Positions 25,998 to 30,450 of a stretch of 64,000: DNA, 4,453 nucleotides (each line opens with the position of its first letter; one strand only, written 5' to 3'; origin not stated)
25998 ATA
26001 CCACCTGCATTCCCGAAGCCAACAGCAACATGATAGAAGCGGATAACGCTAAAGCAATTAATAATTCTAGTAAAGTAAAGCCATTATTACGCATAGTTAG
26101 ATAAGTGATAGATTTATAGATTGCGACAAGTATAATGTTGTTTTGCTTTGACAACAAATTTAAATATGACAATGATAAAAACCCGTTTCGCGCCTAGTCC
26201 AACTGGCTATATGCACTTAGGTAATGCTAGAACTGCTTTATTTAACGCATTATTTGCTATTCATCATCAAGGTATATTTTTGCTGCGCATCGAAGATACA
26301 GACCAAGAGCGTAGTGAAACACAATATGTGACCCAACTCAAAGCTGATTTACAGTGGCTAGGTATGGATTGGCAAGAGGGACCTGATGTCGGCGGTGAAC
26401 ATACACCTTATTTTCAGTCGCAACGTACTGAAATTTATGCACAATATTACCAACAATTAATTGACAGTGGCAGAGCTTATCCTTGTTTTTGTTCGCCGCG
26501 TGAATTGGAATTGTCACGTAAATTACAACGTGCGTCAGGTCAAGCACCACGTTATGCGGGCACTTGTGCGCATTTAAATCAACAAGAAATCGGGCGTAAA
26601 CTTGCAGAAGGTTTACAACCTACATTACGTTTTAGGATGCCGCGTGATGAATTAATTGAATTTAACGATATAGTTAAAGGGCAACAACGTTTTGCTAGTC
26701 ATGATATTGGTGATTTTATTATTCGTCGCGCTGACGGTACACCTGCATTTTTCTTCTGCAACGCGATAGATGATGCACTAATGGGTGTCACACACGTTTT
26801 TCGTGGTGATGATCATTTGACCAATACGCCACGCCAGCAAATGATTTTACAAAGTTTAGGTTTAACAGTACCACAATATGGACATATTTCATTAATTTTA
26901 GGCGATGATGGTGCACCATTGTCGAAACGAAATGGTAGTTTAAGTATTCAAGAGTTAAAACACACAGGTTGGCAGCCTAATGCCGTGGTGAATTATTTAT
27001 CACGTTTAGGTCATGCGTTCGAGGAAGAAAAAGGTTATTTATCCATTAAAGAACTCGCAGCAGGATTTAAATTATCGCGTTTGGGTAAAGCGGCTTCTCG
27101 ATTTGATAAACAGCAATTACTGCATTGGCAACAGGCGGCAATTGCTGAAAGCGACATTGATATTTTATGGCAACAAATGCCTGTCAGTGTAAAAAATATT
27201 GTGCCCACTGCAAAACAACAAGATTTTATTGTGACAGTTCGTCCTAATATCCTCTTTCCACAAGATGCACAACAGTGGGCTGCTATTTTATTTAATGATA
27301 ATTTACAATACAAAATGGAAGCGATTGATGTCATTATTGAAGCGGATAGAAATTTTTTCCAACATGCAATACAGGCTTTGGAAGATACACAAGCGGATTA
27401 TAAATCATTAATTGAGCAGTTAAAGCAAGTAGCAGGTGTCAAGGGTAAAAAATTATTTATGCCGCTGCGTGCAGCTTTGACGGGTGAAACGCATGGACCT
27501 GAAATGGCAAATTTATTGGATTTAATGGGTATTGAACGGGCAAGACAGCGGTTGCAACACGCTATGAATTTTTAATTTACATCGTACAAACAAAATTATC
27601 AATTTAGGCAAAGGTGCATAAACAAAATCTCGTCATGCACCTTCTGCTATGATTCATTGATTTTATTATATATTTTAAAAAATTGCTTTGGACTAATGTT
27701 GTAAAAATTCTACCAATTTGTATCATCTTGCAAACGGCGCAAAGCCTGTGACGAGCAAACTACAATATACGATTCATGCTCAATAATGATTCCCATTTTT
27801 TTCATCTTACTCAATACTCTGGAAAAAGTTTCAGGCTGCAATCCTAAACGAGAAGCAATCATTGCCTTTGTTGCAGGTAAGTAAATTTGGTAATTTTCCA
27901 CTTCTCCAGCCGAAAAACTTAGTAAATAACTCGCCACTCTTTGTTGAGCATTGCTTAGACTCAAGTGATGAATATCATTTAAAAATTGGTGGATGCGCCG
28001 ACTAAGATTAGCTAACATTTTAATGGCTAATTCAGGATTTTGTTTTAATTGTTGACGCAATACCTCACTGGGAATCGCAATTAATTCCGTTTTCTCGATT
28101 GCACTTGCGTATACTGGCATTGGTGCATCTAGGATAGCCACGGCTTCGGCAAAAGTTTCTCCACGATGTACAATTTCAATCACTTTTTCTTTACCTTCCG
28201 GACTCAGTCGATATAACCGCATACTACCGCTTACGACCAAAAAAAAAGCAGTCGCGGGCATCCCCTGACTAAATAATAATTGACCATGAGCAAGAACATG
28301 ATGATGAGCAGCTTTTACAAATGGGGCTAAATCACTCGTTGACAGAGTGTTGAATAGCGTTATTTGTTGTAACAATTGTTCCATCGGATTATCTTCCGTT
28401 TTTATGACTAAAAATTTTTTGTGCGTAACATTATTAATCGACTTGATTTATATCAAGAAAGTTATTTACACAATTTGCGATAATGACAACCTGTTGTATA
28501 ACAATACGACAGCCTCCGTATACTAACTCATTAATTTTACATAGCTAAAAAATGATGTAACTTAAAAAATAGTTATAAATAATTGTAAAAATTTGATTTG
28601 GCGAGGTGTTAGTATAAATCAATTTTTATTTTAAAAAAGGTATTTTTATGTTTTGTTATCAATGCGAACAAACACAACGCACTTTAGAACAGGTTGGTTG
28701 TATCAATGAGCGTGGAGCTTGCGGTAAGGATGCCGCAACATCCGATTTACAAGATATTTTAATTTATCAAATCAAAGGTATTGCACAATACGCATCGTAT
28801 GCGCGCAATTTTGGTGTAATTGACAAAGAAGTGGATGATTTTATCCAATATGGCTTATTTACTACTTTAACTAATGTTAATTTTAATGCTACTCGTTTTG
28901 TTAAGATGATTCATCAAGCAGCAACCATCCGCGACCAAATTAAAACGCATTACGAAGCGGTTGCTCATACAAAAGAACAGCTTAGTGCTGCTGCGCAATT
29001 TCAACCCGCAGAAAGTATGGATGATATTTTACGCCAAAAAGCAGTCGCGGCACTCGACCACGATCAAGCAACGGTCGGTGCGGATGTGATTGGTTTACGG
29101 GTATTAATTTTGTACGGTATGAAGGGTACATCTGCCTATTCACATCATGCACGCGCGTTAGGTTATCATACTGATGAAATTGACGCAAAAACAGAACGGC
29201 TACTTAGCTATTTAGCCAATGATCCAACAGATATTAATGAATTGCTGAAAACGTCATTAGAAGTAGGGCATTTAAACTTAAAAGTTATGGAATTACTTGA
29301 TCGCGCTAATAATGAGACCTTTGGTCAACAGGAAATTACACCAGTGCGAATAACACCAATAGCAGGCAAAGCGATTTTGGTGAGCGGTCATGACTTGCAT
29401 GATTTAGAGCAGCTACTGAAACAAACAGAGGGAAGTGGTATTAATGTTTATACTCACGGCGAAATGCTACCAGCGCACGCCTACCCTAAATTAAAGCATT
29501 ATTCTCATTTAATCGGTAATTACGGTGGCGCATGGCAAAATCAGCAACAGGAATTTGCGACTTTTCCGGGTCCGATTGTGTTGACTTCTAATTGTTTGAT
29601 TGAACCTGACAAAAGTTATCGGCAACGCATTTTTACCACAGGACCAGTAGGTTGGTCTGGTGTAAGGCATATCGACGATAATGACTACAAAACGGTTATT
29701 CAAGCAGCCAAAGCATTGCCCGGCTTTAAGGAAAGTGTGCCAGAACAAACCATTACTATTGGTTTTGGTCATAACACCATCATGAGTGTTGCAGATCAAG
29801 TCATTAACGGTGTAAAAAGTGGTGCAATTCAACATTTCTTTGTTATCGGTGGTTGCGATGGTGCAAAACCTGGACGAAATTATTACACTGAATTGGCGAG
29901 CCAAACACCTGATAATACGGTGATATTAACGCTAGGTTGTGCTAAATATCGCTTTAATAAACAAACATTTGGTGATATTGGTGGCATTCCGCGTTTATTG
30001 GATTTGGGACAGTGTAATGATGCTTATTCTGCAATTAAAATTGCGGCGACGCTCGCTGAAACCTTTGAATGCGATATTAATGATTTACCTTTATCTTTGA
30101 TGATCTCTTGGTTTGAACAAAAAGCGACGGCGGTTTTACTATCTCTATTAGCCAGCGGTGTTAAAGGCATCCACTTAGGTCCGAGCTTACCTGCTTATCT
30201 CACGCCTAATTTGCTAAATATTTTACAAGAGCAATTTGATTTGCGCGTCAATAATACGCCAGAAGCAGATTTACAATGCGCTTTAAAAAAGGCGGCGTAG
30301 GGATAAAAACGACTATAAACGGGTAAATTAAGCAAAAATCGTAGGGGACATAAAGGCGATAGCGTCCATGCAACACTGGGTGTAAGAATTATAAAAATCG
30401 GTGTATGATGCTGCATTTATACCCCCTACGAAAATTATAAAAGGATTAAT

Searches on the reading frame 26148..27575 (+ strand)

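Call 15: search_protein_families(library=pfam, proteins=[window:26148-27575:+], max_evalue=0.001)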
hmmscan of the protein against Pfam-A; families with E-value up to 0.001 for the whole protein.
window:26148-27575:+ (475 aa): 2 families
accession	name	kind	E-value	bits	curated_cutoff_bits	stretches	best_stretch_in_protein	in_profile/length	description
PF00749.27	tRNA-synt_1c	-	6.5e-91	305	23.4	1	10-324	2-312/314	tRNA synthetases class I (E and Q), catalytic domain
PF19269.4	Anticodon_2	-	1.6e-15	58.2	23.6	1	359-472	18-140/141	Anticodon binding domain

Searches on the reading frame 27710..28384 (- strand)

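Call 15: search_protein_families(library=pfam, proteins=[window:27710-28384:-], max_evalue=0.001)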
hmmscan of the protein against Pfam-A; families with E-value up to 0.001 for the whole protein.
window:27710-28384:- (224 aa): 2 families
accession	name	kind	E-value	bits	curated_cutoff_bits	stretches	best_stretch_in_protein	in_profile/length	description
PF00027.35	cNMP_binding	-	1e-19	70.7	27.5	1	31-116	4-89/89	Cyclic nucleotide-binding domain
PF13545.12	HTH_Crp_2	-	1.5e-15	57.4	27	1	148-218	1-70/70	Crp-like helix-turn-helix domain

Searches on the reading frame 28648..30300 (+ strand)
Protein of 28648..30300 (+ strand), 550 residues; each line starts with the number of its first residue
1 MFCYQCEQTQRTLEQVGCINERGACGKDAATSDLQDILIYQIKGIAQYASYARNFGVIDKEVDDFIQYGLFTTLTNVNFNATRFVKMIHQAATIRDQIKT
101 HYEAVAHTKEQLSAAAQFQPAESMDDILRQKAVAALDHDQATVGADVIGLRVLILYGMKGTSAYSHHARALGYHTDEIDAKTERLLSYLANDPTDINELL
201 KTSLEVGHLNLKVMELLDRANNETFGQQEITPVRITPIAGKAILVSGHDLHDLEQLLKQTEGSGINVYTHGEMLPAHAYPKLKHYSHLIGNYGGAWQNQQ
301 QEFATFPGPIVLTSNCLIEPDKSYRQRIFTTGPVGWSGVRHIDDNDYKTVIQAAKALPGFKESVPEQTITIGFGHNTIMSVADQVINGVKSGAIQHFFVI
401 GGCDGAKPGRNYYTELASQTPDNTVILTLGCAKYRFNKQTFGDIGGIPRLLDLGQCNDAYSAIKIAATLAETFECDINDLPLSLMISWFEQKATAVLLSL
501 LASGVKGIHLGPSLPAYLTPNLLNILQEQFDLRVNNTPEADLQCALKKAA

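Call 15: search_protein_families(library=pfam, proteins=[window:28648-30300:+], max_evalue=0.001)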
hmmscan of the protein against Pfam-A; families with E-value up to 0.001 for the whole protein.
window:28648-30300:+ (550 aa): 1 family
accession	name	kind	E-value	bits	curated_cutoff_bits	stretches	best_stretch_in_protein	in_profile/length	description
PF03063.25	Prismane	-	2.7e-161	538.2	27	1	1-542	1-512/513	Prismane/CO dehydrogenase family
